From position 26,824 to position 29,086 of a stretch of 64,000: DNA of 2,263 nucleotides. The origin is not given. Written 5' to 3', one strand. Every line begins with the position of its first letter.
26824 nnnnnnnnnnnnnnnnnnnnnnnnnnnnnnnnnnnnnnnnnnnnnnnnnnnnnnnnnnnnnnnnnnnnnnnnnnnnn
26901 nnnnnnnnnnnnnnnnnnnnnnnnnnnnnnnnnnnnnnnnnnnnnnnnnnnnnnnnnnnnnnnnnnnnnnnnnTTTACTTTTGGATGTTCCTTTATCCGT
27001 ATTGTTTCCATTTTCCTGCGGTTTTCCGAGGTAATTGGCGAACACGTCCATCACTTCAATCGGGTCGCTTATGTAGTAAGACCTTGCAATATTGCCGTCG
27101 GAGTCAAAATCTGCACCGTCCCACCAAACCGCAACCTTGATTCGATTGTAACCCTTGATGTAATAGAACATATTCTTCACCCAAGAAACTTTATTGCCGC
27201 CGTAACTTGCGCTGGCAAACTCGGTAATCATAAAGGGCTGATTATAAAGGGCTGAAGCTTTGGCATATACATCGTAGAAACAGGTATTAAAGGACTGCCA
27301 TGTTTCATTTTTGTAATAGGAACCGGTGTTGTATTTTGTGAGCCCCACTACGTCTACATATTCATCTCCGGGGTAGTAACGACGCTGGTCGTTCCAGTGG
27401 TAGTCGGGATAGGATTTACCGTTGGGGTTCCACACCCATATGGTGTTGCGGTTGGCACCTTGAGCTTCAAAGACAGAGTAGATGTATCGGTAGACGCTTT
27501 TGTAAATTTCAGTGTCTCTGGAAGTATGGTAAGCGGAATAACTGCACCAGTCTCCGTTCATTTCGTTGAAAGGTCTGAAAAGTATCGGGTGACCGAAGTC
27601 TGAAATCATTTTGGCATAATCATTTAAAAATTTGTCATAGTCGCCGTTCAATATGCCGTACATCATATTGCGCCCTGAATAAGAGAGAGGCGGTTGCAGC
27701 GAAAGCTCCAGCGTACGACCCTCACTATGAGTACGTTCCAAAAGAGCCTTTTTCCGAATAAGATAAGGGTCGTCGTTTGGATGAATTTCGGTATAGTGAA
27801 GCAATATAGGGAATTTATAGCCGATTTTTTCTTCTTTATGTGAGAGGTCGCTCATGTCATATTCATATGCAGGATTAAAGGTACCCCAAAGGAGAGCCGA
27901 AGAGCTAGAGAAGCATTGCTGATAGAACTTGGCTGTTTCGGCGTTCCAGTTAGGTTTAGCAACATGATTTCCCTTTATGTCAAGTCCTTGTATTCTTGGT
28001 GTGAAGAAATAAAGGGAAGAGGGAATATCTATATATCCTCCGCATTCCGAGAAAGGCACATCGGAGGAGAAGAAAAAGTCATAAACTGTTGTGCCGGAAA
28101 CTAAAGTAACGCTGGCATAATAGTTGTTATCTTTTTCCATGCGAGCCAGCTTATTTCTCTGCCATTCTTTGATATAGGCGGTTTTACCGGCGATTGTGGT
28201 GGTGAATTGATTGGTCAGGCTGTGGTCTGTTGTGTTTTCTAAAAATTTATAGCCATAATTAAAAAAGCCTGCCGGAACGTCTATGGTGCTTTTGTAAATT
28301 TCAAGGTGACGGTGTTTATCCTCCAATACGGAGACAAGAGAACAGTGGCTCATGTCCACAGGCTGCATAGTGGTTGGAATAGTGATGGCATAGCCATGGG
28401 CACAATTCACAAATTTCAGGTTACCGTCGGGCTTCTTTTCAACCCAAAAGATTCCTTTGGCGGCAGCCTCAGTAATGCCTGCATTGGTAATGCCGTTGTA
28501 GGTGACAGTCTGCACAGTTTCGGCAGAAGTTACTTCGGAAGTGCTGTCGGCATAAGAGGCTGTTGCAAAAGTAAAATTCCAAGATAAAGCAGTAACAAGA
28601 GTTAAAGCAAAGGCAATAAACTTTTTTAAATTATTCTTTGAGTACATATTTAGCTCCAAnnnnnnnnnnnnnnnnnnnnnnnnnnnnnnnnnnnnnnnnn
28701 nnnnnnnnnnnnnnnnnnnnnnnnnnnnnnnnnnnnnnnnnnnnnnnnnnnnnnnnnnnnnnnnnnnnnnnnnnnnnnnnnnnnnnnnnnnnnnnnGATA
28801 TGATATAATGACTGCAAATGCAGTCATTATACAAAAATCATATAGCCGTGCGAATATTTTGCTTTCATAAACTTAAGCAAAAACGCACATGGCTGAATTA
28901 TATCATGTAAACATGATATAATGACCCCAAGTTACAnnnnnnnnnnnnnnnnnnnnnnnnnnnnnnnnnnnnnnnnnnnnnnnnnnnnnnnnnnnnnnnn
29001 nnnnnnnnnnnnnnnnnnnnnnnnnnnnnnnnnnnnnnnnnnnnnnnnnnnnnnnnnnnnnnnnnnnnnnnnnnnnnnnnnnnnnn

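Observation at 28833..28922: Conserved long hairpin (module Z) plus palindrome W found three times, each immediately upstream of a + strand gene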

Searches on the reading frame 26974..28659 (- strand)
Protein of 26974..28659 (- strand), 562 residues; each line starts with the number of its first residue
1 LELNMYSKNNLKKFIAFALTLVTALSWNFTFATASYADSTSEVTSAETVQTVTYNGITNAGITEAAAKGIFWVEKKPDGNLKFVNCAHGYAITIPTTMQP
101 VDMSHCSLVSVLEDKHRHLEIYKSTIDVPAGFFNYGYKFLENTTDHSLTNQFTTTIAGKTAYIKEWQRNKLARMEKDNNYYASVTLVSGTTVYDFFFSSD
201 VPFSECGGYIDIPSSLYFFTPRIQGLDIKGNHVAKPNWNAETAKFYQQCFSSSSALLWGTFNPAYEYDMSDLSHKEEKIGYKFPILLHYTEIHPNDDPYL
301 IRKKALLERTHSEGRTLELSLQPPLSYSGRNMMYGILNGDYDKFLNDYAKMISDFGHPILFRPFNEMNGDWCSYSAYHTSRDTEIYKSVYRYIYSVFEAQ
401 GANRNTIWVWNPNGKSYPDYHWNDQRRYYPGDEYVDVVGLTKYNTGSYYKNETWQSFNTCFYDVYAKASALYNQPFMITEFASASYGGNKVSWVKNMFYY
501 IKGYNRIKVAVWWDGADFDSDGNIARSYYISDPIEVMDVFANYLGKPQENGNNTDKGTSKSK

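Call 69: search_protein_families(library=pfam, proteins=[window:26974-28659:-], max_evalue=0.00001)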
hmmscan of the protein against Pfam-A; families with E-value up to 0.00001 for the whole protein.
window:26974-28659:- (562 aa): 1 family
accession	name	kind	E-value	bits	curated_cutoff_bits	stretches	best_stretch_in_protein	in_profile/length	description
PF02156.21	Glyco_hydro_26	-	6.4e-19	68.9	20.2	1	333-454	128-240/311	Glycosyl hydrolase family 26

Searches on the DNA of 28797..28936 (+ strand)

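Call 26: build_rna_model(alignment_id=A1, structure=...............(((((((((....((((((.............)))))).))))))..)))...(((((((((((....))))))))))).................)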
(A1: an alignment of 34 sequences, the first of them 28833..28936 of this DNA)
Model R1 built from alignment A1 (34 sequences, 111 columns); structure: as given.
model positions 104; base pairs 26; branch points 1; effective number of sequences 1.43; information 0.591 bits per position. Calibrated on 0.2 Mb of random sequence (short: E-values are rough).
structure used (alignment columns):
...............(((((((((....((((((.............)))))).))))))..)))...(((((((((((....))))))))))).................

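Call 27: search_with_rna_model(model_id=R1, sources=[window, L011, L012, L013, L014, L015, L016, L017, L018, L019, L020, L021, L022, L024, L025, L026, L027, L028, L029, L030, L031, L032, L033, L034, L035, L036, L037, L038, L039, L040, L041, L042, L043, L044, L046, L047, L048, L049], max_evalue=1, make_alignment=true)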
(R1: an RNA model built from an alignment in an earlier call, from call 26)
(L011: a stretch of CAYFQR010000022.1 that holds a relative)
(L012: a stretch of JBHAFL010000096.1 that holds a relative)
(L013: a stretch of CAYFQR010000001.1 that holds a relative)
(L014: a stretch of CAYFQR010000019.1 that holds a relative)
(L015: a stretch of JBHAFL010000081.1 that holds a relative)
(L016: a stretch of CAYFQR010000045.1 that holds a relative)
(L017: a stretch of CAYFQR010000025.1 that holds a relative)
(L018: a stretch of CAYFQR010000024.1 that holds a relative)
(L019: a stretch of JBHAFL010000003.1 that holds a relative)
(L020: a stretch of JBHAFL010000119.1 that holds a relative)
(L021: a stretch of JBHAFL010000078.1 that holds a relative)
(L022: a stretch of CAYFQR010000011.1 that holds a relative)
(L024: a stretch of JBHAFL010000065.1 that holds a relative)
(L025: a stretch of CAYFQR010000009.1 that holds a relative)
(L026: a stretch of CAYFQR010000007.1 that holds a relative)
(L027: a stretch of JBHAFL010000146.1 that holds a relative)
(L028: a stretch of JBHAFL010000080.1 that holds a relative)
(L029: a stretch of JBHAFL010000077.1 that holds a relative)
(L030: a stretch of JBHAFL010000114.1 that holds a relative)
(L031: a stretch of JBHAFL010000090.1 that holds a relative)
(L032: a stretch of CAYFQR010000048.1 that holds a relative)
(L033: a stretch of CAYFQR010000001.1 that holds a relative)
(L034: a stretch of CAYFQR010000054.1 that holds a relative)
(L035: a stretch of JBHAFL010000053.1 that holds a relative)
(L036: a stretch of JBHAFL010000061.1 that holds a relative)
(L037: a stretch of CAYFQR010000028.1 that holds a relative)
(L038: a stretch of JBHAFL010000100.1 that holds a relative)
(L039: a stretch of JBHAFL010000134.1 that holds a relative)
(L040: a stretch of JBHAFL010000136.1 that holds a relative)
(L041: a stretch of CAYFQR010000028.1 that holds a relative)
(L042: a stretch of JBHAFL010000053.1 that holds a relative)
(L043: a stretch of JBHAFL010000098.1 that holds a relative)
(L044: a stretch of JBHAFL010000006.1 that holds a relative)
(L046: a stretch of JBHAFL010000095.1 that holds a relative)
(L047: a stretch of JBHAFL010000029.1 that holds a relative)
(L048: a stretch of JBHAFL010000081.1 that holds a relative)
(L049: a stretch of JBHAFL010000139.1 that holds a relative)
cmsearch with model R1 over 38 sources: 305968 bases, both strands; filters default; matches with E-value up to 1: 77.
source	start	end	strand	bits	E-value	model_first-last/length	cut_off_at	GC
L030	3117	3220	-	124.7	1.3e-22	1-104/104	no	0.41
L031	1821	1924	+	124.5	1.4e-22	1-104/104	no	0.4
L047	3705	3808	-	124.2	1.6e-22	1-104/104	no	0.41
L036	6651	6754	+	124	1.7e-22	1-104/104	no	0.38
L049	174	277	-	122.8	3.1e-22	1-104/104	no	0.4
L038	5541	5644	-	122.5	3.4e-22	1-104/104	no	0.42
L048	607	710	-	122.5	3.6e-22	1-104/104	no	0.43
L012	5370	5473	-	122.3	3.9e-22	1-104/104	no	0.38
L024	2881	2984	-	121.7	5.2e-22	1-104/104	no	0.42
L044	853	956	-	121.7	5.2e-22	1-104/104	no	0.44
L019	3716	3819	+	121.2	6.5e-22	1-104/104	no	0.43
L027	888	991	+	121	7.2e-22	1-104/104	no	0.39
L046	4439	4542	-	118.4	2.4e-21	1-104/104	no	0.41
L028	3067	3168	-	118.3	2.5e-21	1-104/104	no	0.4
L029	78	181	-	118.1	2.7e-21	1-104/104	no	0.37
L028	5604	5705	-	118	3e-21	1-104/104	no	0.41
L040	3987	4087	+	117.8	3.2e-21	1-101/104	3'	0.42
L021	1359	1462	+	116.7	5.4e-21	1-104/104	no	0.39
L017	4772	4874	+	115.7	8.5e-21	1-104/104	no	0.39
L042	4394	4495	+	115.7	8.6e-21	1-104/104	no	0.42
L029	3291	3394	-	113.6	2.4e-20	1-104/104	no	0.41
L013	3912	4014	+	113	3.1e-20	1-104/104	no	0.42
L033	7333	7435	+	110.3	1.1e-19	1-104/104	no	0.44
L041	35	137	+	108.1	3.1e-19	1-104/104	no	0.46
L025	2583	2683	+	106.4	6.7e-19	1-104/104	no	0.39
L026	6256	6359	-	106.1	7.8e-19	1-104/104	no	0.41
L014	4617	4719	-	103.4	2.7e-18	1-104/104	no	0.44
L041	6840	6940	+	102.1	5e-18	1-104/104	no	0.52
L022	247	349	+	100.7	9.6e-18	1-104/104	no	0.35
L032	6415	6501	+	99.9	1.4e-17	1-88/104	3'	0.41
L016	7175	7263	-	91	9.2e-16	15-104/104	5'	0.37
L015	2107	2213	-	88.2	3.5e-15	1-104/104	no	0.46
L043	7914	8000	-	83.8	2.7e-14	18-104/104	5'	0.44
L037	3720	3818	+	82.6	4.9e-14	1-104/104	no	0.37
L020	1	71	+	71.1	1.1e-11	34-104/104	5'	0.38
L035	23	123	+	69.6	2.1e-11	1-104/104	no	0.39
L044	746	843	-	63.8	3.3e-10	1-104/104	no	0.38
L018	1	71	+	62.7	5.4e-10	33-104/104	5'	0.37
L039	1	67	+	62.4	6.3e-10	38-104/104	5'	0.39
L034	1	62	+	59.6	2.4e-09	43-104/104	5'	0.34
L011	739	799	-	57.8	5.6e-09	44-104/104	5'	0.33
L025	2701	2901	+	44.1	3.4e-06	1-104/104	no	0.44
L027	5440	5523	+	43.7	4.1e-06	1-104/104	no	0.48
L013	3961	4025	-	26.2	0.015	1-104/104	no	0.34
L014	4535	4607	-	25.8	0.018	1-104/104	no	0.42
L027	938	1017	-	25.8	0.019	1-104/104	no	0.35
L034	3983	4038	+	25.4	0.022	1-104/104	no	0.38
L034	3985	4049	-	24.9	0.028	1-104/104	no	0.35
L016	7165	7228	+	23.9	0.045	1-104/104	no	0.25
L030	3077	3170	+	22.6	0.081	1-104/104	no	0.48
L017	4726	4843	-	22.3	0.095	1-104/104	no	0.39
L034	9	82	-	21.3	0.15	1-104/104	no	0.34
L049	205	319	+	20.7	0.2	1-104/104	no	0.41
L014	4606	4670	+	20.3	0.25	1-104/104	no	0.4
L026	6250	6309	+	20.2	0.26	1-104/104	no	0.32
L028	3098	3210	+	19.1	0.43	1-104/104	no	0.4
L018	32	57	-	19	0.44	65-90/104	no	0.23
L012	5401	5524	+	18.8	0.48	1-104/104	no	0.37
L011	725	792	+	18.6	0.54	1-104/104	no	0.34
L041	6901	6926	-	18.5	0.55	65-90/104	no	0.31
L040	3402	3493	+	18.4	0.58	1-104/104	no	0.3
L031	1779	1893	-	18.4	0.59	1-104/104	no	0.42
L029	3322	3415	+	18.4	0.6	1-104/104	no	0.46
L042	4352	4464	-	18.2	0.65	1-104/104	no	0.42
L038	5572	5695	+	18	0.73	1-104/104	no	0.39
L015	2141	2264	+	17.9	0.73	1-104/104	no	0.39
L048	638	761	+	17.9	0.75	1-104/104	no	0.39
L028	5635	5737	+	17.8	0.78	1-104/104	no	0.42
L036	6630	6723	-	17.6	0.85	1-104/104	no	0.37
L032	6464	6501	-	17.6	0.88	67-104/104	5'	0.37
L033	7289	7404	-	17.5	0.9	1-104/104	no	0.41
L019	3673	3788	-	17.3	0.97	1-104/104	no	0.41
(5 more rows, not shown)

Alignment A2: 77 matches aligned to the model, 285 columns, each read 5' to 3' on its own strand. Consensus structure (alignment columns), stored with it:
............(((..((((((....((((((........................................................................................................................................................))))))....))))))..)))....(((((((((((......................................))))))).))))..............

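Call 51: search_with_rna_model(model_id=R1, sources=[L051, L052, L053, L054, L055, L056], max_evalue=1, show_alignments=4)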
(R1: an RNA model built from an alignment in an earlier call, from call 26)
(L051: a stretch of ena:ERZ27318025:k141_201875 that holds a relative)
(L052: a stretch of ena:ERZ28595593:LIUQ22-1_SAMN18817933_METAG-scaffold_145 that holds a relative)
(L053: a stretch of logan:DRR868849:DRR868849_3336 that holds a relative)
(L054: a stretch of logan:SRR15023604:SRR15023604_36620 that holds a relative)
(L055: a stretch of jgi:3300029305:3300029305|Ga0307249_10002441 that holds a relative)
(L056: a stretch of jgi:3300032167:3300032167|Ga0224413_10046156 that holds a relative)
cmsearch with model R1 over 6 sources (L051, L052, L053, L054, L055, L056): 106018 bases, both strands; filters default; matches with E-value up to 1: 0.
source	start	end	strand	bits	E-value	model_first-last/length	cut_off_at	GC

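Call 77: search_dna_similar(query=window:28797-28925:+, collection=plasmids, mode=distant, max_evalue=0.01, max_rows=10)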
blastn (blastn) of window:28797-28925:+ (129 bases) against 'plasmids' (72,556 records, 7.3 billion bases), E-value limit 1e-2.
No match.

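Call 78: search_dna_similar(query=window:28797-28925:+, collection=phages, mode=distant, max_evalue=0.01, max_rows=10)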
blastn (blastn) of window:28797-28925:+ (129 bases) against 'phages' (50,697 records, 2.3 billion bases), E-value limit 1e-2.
No match.

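Call 90: search_with_rna_model(model_id=R1, sources=[L057, L058, L059], max_evalue=1, filters=off)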
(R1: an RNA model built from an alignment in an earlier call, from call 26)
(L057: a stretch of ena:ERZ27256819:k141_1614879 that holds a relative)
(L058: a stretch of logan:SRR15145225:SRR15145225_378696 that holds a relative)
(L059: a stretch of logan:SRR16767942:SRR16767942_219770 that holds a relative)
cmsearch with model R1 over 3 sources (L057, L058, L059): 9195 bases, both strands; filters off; matches with E-value up to 1: 0.
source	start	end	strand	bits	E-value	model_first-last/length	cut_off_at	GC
